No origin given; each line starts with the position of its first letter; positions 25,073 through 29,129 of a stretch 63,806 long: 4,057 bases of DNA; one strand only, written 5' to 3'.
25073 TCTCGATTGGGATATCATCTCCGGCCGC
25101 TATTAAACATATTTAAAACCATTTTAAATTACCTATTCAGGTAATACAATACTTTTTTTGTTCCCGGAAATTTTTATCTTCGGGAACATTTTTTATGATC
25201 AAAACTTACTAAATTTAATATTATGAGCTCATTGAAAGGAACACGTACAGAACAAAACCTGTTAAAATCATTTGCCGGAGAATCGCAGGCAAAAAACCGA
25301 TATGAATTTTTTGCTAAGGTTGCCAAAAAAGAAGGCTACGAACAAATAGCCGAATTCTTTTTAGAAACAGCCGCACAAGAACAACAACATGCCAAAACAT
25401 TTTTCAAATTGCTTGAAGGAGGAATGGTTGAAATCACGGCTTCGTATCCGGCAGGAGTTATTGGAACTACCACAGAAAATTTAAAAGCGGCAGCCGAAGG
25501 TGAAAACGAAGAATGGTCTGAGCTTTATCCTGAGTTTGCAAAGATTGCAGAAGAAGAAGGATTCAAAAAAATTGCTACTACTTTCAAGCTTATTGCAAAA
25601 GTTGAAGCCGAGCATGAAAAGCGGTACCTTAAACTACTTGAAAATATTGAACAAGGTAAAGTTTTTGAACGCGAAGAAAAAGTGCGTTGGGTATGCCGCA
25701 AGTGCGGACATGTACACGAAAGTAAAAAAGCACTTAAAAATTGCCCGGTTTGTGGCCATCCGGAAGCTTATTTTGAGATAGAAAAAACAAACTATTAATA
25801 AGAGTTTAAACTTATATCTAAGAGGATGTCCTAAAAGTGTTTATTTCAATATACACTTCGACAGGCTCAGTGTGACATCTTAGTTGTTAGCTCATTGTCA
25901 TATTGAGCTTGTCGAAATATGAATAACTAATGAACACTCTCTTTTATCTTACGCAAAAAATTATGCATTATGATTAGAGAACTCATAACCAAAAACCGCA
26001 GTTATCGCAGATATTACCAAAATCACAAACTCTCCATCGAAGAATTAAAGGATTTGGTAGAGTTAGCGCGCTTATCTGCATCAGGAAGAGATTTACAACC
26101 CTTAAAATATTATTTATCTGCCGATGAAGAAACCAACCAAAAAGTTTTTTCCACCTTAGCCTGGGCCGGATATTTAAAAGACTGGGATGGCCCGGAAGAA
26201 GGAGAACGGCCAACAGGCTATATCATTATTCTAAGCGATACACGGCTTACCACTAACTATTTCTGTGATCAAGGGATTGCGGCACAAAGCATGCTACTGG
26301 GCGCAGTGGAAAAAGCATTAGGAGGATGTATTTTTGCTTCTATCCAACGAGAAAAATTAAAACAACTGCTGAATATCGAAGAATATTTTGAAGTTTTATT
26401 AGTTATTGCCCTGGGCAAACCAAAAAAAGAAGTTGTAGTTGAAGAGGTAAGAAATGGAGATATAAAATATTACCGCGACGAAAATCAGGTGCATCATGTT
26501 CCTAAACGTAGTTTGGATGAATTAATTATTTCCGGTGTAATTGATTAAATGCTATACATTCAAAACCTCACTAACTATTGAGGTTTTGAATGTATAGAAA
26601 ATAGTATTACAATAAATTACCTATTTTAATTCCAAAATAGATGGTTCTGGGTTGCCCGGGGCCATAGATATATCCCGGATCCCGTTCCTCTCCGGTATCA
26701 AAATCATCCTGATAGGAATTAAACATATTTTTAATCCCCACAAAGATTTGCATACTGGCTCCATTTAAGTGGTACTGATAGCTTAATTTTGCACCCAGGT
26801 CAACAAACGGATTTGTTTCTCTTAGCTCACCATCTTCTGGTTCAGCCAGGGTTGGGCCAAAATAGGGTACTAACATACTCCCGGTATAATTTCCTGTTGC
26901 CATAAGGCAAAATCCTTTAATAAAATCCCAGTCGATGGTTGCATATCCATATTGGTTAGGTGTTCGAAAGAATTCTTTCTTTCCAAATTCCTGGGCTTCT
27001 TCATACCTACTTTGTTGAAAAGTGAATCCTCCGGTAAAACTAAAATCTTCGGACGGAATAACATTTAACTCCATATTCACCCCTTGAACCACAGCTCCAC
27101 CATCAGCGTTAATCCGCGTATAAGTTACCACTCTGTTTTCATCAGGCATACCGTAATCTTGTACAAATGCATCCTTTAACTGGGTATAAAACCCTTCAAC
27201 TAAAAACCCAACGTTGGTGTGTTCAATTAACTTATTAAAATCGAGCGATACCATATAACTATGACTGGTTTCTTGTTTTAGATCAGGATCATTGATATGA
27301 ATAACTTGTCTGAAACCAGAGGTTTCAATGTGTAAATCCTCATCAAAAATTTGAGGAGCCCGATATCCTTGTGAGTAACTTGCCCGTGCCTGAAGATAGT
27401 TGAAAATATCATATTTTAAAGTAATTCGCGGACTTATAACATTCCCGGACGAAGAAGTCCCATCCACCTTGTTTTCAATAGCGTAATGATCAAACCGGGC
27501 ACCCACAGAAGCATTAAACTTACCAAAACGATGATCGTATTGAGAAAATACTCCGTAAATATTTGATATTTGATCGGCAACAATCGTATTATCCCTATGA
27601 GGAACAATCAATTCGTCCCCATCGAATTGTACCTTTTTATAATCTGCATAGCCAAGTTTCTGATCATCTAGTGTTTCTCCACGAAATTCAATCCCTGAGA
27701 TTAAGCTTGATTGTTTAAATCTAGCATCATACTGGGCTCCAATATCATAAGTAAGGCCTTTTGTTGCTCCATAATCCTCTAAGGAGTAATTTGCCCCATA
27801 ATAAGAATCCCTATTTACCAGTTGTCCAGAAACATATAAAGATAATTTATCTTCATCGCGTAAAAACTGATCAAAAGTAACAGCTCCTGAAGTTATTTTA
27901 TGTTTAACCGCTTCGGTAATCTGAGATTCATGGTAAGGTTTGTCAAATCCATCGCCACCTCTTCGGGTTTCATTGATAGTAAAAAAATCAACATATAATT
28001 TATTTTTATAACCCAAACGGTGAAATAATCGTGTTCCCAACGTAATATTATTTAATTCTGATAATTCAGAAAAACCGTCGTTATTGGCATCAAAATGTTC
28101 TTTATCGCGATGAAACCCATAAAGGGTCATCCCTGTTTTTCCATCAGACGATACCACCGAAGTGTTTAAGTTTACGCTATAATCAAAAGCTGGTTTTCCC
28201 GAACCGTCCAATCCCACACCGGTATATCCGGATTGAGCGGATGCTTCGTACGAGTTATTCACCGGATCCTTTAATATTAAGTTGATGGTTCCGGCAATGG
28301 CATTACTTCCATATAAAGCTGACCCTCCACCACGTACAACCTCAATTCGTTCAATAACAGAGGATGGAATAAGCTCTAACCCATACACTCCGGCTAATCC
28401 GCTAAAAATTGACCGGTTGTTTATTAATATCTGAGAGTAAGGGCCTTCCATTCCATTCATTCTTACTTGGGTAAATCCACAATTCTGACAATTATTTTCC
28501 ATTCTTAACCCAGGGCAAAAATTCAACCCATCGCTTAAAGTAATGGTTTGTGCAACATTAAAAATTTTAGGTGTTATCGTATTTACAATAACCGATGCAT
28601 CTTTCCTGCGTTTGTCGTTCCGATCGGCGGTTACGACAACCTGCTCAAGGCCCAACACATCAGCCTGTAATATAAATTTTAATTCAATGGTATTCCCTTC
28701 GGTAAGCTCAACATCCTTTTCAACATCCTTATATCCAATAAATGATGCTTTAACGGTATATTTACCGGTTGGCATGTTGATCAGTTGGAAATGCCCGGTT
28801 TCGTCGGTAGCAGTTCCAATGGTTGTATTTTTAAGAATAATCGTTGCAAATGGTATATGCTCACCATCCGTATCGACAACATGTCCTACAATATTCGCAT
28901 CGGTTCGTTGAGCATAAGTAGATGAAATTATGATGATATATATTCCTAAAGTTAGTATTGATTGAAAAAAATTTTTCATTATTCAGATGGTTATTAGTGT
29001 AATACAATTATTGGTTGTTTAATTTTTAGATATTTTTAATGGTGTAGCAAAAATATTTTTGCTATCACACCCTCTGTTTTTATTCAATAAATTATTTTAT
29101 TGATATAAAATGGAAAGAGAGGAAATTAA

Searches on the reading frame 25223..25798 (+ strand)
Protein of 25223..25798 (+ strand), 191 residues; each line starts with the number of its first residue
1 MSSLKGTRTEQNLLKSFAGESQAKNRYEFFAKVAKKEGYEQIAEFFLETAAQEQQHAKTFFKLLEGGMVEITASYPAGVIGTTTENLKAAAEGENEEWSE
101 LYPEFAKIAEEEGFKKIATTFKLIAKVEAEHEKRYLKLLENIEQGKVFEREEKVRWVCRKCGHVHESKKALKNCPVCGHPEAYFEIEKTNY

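Call 67: search_protein_families(library=pfam, proteins=[window:25223-25798:+], max_evalue=0.00001)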
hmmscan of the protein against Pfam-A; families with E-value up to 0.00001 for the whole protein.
window:25223-25798:+ (191 aa): 3 families
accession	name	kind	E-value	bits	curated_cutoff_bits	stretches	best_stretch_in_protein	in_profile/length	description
PF02915.23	Rubrerythrin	-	1.2e-30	107.2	22.8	1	12-139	2-137/137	Rubrerythrin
PF21349.2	RUBY_RBDX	-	1.8e-11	43.7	26.5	1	156-185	1-30/30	Rubrerythrin, rubredoxin-like domain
PF00210.30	Ferritin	-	1.5e-08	35.1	24.5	1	12-144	3-141/142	Ferritin-like domain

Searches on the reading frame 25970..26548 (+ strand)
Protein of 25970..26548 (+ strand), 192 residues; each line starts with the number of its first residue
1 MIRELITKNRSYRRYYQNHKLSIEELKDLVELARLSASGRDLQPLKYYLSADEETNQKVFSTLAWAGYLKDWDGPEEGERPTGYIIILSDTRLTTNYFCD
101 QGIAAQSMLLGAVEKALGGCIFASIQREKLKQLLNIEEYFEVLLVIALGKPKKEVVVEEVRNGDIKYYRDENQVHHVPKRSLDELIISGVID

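Call 67: search_protein_families(library=pfam, proteins=[window:25970-26548:+], max_evalue=0.00001)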
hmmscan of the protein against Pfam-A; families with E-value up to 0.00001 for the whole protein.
window:25970-26548:+ (192 aa): 1 family
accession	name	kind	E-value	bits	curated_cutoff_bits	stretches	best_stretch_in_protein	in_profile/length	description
PF00881.29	Nitroreductase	-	1.7e-13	51.6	23.5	1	7-150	2-167/167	Nitroreductase family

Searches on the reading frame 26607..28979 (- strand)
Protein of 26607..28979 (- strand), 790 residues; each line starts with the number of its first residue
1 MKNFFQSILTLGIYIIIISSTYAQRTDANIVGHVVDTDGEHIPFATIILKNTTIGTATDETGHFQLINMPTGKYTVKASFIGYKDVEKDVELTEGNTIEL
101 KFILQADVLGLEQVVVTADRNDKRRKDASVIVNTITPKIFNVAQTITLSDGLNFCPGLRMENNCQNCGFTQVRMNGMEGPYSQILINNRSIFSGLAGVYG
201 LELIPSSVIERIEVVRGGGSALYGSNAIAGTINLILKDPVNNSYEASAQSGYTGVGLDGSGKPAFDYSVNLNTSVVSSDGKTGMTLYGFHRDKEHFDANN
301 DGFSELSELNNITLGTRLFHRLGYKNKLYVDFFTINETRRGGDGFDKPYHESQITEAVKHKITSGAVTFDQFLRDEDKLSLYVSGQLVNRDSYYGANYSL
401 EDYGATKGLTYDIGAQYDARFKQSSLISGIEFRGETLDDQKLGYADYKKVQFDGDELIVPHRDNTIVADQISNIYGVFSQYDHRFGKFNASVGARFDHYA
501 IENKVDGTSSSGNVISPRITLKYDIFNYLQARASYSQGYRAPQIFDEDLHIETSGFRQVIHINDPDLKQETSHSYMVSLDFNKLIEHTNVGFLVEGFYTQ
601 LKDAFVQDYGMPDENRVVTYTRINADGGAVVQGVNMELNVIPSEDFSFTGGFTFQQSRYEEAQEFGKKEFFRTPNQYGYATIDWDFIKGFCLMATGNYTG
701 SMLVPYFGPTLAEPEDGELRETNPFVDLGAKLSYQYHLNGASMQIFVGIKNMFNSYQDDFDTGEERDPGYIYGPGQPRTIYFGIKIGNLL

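Call 56: search_protein_families(library=pfam, proteins=[window:26607-28979:-], max_evalue=0.01)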
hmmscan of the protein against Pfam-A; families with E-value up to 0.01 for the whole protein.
window:26607-28979:- (790 aa): 6 families
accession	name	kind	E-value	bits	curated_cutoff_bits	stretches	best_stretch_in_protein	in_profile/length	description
PF00593.30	TonB_dep_Rec_b-barrel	-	1.9e-33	117.4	27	1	353-751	54-435/436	TonB dependent receptor-like, beta-barrel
PF13715.12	CarbopepD_reg_2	-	1.6e-24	86.2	32.2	1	30-116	1-88/88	CarboxypepD_reg-like domain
PF07715.20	Plug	-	2.7e-18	66.9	23.9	1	126-231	3-107/107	TonB-dependent Receptor Plug Domain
PF13620.12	CarboxypepD_reg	-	1.4e-17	64.2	32.3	1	30-104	2-81/82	Carboxypeptidase regulatory-like domain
PF14905.12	OMP_b-brl_3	-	2.2e-14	53.8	27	1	376-761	21-382/408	Outer membrane protein beta-barrel family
PF08308.17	PEGA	-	0.0013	19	20.8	1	68-104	31-67/71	PEGA domain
